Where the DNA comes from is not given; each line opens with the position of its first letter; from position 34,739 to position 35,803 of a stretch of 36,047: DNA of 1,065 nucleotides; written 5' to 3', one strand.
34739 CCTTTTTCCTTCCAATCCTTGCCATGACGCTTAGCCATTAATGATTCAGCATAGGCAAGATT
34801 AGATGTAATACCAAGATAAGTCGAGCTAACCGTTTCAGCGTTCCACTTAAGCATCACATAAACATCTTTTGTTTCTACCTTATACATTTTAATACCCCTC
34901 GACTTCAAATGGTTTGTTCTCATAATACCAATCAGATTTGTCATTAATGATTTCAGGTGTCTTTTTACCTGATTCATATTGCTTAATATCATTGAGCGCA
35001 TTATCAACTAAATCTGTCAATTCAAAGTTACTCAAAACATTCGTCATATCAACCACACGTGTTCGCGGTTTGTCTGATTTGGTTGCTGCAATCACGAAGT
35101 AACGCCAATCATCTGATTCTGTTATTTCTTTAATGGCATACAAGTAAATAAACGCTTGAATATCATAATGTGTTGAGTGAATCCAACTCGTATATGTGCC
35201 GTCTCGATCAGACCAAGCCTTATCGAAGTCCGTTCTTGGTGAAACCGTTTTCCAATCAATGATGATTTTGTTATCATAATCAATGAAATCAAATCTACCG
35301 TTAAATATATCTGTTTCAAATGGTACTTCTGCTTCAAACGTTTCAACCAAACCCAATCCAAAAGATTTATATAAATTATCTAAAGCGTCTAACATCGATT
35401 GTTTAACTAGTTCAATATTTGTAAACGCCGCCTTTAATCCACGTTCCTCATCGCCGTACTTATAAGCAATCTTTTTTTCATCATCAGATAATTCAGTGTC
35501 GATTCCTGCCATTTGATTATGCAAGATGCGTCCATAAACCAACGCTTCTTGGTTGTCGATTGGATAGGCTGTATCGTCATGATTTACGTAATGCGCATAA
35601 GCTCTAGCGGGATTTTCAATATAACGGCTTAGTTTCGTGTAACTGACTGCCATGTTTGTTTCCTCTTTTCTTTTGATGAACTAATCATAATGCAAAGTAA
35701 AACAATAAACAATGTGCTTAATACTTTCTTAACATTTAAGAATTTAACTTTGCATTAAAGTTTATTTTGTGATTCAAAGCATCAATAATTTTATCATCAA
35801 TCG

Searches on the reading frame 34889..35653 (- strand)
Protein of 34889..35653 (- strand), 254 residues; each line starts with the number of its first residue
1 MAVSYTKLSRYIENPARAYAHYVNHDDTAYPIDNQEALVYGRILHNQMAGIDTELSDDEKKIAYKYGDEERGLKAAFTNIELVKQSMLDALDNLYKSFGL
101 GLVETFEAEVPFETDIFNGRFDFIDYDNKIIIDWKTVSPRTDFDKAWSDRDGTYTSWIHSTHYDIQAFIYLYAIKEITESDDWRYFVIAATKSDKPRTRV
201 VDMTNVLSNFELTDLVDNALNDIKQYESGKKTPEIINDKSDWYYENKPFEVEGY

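Call 54: search_protein_families(library=pfam, proteins=[window:34889-35653:-], max_evalue=0.01)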
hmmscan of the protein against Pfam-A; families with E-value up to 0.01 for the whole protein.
window:34889-35653:- (254 aa): 2 families
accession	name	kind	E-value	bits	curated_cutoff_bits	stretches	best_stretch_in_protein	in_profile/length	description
PF12684.13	DUF3799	-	4.1e-17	63.2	26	1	6-234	3-222/233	PDDEXK-like domain of unknown function (DUF3799)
PF12705.13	PDDEXK_1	-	7.7e-10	39.5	22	1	3-196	2-198/247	PD-(D/E)XK nuclease superfamily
